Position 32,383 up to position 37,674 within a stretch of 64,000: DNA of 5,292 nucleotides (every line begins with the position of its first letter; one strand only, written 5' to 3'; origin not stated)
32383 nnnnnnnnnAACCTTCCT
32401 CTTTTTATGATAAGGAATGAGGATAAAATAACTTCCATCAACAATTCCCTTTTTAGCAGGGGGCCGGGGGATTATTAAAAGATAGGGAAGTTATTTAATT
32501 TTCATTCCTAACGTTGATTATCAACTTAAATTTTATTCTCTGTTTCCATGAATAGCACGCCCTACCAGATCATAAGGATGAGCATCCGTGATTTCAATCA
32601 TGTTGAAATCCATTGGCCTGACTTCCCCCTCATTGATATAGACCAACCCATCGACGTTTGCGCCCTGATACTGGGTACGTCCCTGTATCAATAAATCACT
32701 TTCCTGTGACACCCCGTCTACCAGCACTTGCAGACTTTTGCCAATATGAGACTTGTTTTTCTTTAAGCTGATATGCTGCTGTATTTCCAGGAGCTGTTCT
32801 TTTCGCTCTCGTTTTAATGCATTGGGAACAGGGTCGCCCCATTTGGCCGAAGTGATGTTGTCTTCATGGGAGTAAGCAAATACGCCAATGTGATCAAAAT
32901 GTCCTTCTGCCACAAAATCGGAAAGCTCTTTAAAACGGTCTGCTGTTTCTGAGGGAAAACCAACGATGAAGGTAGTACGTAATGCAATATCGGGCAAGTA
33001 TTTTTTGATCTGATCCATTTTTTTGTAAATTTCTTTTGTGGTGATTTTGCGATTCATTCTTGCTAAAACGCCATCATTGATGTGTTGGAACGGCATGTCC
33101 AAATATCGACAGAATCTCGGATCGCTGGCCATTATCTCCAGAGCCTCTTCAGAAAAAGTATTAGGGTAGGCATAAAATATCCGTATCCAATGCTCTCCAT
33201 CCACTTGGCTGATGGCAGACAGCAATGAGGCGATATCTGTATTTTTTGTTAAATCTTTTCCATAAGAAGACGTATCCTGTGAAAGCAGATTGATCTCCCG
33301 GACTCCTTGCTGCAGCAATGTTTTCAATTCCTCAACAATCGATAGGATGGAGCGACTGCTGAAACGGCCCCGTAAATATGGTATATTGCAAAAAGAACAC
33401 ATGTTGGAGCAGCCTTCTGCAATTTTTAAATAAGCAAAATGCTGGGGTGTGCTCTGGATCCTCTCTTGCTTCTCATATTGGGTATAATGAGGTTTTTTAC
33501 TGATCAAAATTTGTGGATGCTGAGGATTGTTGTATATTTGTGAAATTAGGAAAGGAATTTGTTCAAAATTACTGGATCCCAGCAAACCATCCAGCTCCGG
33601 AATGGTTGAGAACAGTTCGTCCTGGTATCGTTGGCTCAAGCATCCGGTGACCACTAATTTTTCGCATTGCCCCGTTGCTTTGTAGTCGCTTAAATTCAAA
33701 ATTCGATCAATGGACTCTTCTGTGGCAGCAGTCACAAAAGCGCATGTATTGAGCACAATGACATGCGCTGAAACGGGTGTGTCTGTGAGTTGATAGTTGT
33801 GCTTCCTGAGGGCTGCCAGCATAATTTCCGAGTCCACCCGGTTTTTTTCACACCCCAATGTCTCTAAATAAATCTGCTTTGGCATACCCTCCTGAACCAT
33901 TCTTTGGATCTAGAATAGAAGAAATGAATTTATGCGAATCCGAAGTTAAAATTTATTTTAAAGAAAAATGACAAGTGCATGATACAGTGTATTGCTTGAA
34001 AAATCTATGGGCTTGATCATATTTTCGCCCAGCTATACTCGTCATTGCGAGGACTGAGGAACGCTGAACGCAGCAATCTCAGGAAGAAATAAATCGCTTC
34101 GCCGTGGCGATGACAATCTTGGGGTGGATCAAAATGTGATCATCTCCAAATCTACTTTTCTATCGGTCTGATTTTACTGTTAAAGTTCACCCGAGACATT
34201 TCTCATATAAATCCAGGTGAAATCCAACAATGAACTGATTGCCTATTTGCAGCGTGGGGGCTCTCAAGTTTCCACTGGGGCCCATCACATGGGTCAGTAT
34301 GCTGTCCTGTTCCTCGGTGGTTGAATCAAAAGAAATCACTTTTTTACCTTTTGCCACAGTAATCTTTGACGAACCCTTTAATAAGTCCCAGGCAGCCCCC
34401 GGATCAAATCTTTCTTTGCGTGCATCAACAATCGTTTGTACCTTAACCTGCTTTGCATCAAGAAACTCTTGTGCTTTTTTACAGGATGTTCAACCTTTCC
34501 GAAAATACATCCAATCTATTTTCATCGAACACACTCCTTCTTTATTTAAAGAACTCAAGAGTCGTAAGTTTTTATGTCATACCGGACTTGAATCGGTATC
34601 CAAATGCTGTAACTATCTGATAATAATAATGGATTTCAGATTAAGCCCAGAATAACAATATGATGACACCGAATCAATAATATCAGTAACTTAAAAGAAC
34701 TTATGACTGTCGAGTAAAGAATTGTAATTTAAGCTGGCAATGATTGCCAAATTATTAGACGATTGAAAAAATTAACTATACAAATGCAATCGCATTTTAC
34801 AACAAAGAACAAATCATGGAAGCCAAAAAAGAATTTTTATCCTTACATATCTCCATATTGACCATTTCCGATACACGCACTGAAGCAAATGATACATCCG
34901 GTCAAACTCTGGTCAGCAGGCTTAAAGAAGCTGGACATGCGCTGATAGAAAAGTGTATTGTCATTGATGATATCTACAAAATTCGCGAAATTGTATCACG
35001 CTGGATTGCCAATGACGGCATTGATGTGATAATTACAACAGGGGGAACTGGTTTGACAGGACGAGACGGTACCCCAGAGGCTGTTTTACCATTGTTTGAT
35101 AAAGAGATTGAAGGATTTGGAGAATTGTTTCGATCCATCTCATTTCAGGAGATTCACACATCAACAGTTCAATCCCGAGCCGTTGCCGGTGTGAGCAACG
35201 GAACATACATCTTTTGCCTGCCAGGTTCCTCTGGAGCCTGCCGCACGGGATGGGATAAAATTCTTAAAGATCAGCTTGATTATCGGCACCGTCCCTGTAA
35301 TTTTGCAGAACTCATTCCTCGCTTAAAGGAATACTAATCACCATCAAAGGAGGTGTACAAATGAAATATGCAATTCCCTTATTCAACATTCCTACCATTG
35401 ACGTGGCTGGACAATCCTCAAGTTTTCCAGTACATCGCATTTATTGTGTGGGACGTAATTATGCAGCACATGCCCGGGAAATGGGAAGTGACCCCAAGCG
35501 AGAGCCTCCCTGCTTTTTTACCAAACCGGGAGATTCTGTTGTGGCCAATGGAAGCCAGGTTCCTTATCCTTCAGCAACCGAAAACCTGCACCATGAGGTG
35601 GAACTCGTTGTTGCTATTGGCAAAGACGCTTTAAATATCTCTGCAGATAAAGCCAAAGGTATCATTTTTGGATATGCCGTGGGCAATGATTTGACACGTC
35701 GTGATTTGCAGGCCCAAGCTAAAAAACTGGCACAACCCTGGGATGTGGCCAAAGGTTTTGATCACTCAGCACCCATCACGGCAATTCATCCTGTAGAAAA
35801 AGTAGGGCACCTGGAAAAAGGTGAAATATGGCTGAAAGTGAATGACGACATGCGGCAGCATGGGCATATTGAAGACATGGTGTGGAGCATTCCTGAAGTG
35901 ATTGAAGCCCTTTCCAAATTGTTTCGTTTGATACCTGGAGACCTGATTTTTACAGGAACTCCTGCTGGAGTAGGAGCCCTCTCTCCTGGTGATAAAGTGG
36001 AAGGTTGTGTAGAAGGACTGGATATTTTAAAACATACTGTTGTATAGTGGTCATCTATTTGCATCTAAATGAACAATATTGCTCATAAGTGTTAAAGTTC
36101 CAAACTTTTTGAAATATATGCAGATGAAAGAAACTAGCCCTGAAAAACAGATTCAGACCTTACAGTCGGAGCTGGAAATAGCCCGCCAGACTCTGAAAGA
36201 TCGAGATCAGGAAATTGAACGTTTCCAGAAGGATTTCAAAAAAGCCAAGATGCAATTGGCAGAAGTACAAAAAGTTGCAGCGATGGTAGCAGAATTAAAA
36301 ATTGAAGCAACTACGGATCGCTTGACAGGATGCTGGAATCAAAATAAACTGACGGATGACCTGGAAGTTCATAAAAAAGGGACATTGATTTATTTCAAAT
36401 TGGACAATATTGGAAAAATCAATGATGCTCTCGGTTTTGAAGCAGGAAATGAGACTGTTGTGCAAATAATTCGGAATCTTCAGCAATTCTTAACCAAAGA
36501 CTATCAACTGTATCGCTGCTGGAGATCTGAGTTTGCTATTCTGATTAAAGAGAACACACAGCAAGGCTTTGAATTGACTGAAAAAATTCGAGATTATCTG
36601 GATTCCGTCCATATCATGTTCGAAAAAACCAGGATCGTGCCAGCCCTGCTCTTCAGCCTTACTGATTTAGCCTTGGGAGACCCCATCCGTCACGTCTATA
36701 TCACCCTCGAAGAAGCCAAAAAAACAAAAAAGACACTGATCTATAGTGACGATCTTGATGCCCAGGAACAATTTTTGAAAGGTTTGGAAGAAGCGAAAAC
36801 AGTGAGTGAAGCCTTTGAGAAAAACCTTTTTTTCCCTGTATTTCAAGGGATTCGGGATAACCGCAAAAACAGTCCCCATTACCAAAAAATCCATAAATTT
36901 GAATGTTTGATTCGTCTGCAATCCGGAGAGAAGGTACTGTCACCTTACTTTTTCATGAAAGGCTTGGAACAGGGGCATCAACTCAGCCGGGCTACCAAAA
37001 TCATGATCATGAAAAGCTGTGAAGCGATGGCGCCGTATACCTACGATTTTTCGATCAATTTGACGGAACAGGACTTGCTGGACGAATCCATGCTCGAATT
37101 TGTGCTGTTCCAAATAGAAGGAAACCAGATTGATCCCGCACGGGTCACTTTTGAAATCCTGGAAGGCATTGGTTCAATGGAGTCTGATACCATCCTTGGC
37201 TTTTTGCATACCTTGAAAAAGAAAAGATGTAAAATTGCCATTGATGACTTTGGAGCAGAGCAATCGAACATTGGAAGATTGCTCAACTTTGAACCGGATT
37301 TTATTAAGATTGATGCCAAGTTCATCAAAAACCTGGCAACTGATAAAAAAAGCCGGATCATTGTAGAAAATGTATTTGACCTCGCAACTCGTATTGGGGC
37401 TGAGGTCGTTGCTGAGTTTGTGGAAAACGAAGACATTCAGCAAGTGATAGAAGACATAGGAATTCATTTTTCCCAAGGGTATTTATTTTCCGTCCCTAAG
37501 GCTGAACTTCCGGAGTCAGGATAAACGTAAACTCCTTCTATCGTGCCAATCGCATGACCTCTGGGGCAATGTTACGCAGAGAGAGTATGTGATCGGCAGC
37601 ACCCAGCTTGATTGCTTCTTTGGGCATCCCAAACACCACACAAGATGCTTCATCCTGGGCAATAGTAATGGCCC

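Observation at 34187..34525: ArsC/Spx-family gene with an in-frame UGA at the catalytic Cys position; candidate selenoprotein missed by ORF calling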

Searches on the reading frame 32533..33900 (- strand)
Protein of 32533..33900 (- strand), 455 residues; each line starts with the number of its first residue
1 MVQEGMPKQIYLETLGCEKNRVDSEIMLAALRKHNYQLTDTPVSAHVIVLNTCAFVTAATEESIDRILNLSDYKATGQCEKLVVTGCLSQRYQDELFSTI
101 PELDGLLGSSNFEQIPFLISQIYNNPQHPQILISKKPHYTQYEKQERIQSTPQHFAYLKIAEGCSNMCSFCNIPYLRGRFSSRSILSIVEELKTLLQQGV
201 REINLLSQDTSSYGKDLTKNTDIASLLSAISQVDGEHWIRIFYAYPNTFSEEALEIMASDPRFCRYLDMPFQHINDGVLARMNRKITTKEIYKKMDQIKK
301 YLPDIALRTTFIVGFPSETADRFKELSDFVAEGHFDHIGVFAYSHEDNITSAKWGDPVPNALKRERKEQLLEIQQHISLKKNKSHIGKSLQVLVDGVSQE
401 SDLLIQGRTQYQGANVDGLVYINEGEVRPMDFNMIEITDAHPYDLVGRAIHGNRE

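Call 14: find_encoding_contigs(protein=window:32533-33900:-, flank=3000, max_places=4)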
Protein window:32533-33900:- (455 aa): no gene with exactly this product is on record in the collection.
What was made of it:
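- On Bacterial selenoprotein (SelB/SECIS-dependent UGA recoding): The rest of the genome is not available, and the exact-protein look-up of the neighbouring RimO found no source contig (call 14).
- Tried and rejected: An exact look-up of the neighbouring RimO protein found nothing on record (call 14).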

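Call 26: search_protein_families(library=ncbifam, proteins=[window:32533-33900:-], max_evalue=0.00001)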
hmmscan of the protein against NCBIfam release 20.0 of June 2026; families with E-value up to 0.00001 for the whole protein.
window:32533-33900:- (455 aa): 13 families
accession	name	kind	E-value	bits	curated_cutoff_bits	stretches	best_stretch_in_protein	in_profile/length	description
TIGR01125.1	TIGR01125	equivalog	1.6e-139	465.7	356.95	1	10-447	2-432/432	30S ribosomal protein S12 methylthiotransferase RimO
TIGR00089.1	TIGR00089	subfamily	4.4e-126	421.1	251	1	10-447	2-429/429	MiaB/RimO family radical SAM methylthiotransferase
TIGR01574.1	miaB-methiolase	equivalog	3.6e-85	286.6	355.3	1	10-412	2-404/437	tRNA (N6-isopentenyl adenosine(37)-C2)-methylthiotransferase MiaB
TIGR01579.1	MiaB-like-C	equivalog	1.9e-79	267.9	357.05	1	12-412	1-396/416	tRNA (N(6)-L-threonylcarbamoyladenosine(37)-C(2))-methylthiotransferase MtaB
TIGR01578.1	MiaB-like-B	hypoth_equivalog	5.2e-69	233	314.7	1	9-450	1-421/421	tRNA (N(6)-L-threonylcarbamoyladenosine(37)-C(2))-methylthiotransferase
NF010916.0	PRK14336.1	equivalog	1.3e-65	221.8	606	1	6-449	1-412/418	tRNA (N6-isopentenyl adenosine(37)-C2)-methylthiotransferase MiaB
TIGR04014.1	B12_SAM_MJ_0865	equivalog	3.8e-17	62.2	360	1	156-340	161-343/434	methyl-coenzyme M reductase glutamine C-methyltransferase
TIGR04013.1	B12_SAM_MJ_1487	hypoth_equivalog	5.4e-17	61.7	251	1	133-329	125-329/382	TIGR04013 family B12-binding domain/radical SAM domain-containing protein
TIGR04479.1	bcpD_PhpK_rSAM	subfamily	3.1e-15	55.5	600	1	151-334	237-410/504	PhpK family radical SAM P-methyltransferase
TIGR03471.1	HpnJ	equivalog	1.2e-07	31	577.6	1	158-332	200-364/472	hopanoid biosynthesis associated radical SAM protein HpnJ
TIGR04428.1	B12_rSAM_trp_MT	equivalog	9.6e-07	27.5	500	1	162-326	223-391/558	tryptophan 2-C-methyltransferase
NF040546.1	rSAM_CUAEP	equivalog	2e-06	26.8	500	0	271-334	281-342/468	CUAEP/CCAEP-tail radical SAM (seleno)protein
TIGR03904.1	SAM_YgiQ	equivalog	2.4e-06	26.4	462.35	0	135-197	276-337/558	YgiQ family radical SAM protein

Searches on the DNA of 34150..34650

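Call 10: search_rna_families(source=window, start=34150, end=34650, threshold=evalue, max_evalue=10, show_alignments=3)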
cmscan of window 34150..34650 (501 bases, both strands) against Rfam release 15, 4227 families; matches with E-value up to 10: 3.
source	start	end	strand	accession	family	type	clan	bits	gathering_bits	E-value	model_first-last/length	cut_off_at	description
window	34486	34606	-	RF02317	TtnuHACA10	Gene; snRNA; snoRNA; HACA-box;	-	17.8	100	9.2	1-104/104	no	Tetrahymena snoRNA TtnuHACA10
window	34512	34589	-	RF00283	SCARNA18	Gene; snRNA; snoRNA; scaRNA;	-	14.5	40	2.9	1-83/83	no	small Cajal body-specific RNA 18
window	34523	34581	-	RF03036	osmY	Gene; sRNA;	-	12.2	46.9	4.7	1-72/72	no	osmY RNA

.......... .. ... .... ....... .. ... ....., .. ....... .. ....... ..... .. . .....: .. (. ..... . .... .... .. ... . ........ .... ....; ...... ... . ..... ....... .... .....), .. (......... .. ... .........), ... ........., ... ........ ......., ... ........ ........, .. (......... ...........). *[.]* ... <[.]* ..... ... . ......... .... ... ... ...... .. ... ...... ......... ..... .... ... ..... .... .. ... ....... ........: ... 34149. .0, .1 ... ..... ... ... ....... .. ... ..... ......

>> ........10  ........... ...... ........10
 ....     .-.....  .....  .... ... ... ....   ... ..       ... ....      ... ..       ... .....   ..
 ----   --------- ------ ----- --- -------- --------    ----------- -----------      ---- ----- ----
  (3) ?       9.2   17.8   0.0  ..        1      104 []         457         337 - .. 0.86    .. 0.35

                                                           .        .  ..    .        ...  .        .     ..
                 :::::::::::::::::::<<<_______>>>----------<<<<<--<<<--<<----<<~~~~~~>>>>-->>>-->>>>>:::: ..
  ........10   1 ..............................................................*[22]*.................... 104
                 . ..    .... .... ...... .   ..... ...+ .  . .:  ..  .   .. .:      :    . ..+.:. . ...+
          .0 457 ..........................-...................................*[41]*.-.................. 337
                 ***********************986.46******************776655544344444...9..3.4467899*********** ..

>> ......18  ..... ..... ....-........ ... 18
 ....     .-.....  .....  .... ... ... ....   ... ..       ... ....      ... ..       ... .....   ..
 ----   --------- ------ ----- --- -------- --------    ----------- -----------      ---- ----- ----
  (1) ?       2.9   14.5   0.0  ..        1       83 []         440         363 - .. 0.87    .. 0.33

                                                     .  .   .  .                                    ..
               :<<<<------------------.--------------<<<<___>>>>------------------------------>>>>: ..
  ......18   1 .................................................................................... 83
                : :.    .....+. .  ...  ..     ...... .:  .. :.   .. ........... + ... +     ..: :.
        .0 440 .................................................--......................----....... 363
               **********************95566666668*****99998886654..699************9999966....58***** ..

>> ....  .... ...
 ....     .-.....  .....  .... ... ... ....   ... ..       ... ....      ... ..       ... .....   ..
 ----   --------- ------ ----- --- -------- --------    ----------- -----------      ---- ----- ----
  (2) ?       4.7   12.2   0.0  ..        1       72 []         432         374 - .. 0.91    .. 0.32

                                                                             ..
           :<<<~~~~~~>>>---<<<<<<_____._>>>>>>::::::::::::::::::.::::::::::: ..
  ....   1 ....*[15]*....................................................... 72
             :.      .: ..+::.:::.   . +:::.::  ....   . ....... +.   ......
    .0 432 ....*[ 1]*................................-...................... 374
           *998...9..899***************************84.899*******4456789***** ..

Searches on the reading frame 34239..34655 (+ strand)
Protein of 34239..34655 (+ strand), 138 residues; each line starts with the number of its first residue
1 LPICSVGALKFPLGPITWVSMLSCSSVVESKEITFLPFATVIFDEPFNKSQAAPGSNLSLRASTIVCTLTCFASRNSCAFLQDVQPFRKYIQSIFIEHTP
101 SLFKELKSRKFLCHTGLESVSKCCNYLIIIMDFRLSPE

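Call 43: search_protein_families(library=ncbifam, proteins=[window:34239-34655:+], max_evalue=1e-8)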
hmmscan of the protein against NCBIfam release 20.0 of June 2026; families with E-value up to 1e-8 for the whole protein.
window:34239-34655:+ (138 aa): 0 families

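Call 62: search_protein_families(library=pfam, proteins=[window:34239-34655:+], max_evalue=0.001)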
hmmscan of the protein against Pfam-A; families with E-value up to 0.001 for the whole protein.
window:34239-34655:+ (138 aa): 0 families
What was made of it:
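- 34239..34655 (+): 138-aa antisense ORF, judged spurious. It has no NCBIfam or Pfam match (calls 43, 62).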

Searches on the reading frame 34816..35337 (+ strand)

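Call 26: search_protein_families(library=ncbifam, proteins=[window:34816-35337:+], max_evalue=0.00001)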
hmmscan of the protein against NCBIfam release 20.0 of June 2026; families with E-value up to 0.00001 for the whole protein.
window:34816-35337:+ (173 aa): 4 families
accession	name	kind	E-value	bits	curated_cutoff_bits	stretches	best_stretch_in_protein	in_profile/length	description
TIGR02667.1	moaB_proteo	equivalog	7.7e-82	272.8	222.4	1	6-167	1-162/163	molybdenum cofactor biosynthesis protein B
TIGR00177.1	molyb_syn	domain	1.8e-36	125.3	85.35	1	10-151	2-147/148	molybdenum cofactor synthesis domain-containing protein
NF002947.1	PRK03604.1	equivalog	5.3e-30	104.7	285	1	12-147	148-283/301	bifunctional molybdenum cofactor biosynthesis protein MoaC/MoaB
NF006932.0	PRK09417.1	equivalog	2.6e-23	82.5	158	1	10-149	4-146/193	molybdopterin adenylyltransferase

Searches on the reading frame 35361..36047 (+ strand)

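Call 26: search_protein_families(library=ncbifam, proteins=[window:35361-36047:+], max_evalue=0.00001)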
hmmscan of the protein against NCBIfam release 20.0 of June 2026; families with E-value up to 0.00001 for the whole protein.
window:35361-36047:+ (228 aa): 6 families
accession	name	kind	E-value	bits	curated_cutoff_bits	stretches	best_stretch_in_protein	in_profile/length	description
NF007967.0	PRK10691.1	equivalog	5.4e-51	173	201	1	17-219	9-211/219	fumarylacetoacetate hydrolase family protein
TIGR02303.1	HpaG-C-term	equivalog_domain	3.3e-40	138.1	276.4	1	25-228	43-243/245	4-hydroxyphenylacetate degradation bifunctional isomerase/decarboxylase, C-terminal subunit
NF011750.0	PRK15203.1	equivalog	5.6e-31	107.8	811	1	23-227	221-422/429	4-hydroxyphenylacetate degradation bifunctional isomerase/decarboxylase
NF053535.1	DhyDRhmHlse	equivalog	1.9e-29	102.9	500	1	24-207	70-250/284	2,4-didehydro-3-deoxy-L-rhamnonate hydrolase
NF009399.0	PRK12764.1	equivalog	5.4e-24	85.1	444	1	24-219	21-211/501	fumarylacetoacetate hydrolase family protein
TIGR02305.1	HpaG-N-term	equivalog_domain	2.2e-22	79.6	228.65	1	35-227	15-205/205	4-hydroxyphenylacetate degradation bifunctional isomerase/decarboxylase, N-terminal subunit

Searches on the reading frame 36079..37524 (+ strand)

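Call 26: search_protein_families(library=ncbifam, proteins=[window:36079-37524:+], max_evalue=0.00001)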
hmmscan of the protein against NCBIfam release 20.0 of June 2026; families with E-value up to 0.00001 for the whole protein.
window:36079-37524:+ (481 aa): 21 families
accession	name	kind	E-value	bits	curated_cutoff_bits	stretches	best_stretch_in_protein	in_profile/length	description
NF052458.1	PhdiestGepA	equivalog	4.4e-35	121.1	1200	1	67-473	415-831/840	phosphodiesterase GepA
NF045675.1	PhdiestaseDibA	equivalog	5e-32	111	980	1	96-474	230-616/623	phosphodiesterase DibA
NF045673.1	c-di-GMPRcptLapD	equivalog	5.9e-32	110.8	1020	1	65-474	224-645/647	cyclic di-GMP receptor LapD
NF007474.0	PRK10060.1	equivalog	3.2e-28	98.4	782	2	270-473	435-644/663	cyclic di-GMP phosphodiesterase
NF007298.0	PRK09776.1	equivalog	7.3e-28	97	1135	1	60-472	667-1095/1111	diguanylate cyclase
NF008467.0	PRK11359.1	equivalog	9.1e-27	93.4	857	2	324-473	633-782/800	oxygen-sensing cyclic-di-GMP phosphodiesterase DosP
NF053781.1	cdiGMPphdstlr2612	equivalog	6.1e-24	83.8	1600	1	65-473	828-1255/1268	Tlr1612 family c-di-GMP phosphodiesterase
NF052265.1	EAL_dom_RimA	equivalog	3.9e-22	78.7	430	1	347-474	107-234/248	S6 modification regulatory phosphodiesterase RimA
NF007839.0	PRK10551.1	equivalog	7.3e-19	67.7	461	1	240-474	266-501/518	cyclic di-GMP phosphodiesterase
NF008807.1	PRK11829.1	equivalog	9.2e-17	60.4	733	1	321-473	500-652/670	biofilm formation regulator HmsP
NF051476.1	CDiGphdiTpdA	equivalog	2.2e-16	59.8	1000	1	324-471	424-568/570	cyclic di-GMP phosphodiesterase TpdA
NF052596.1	RR_EAL_PvrR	equivalog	1.5e-14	53.5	580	1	237-471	142-377/398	response regulator cyclic di-GMP phosphodiesterase PvrR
NF008281.1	PRK11059.1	equivalog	8e-12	44.2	663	1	309-474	466-630/633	RNase E specificity factor CsrD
NF007380.0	PRK09894.1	equivalog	1.2e-11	44.5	256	1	42-206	99-265/296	diguanylate cyclase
NF007423.1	PRK09966.1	equivalog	1.9e-11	43.5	325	1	32-171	193-343/390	diguanylate cyclase DgcN/YfiN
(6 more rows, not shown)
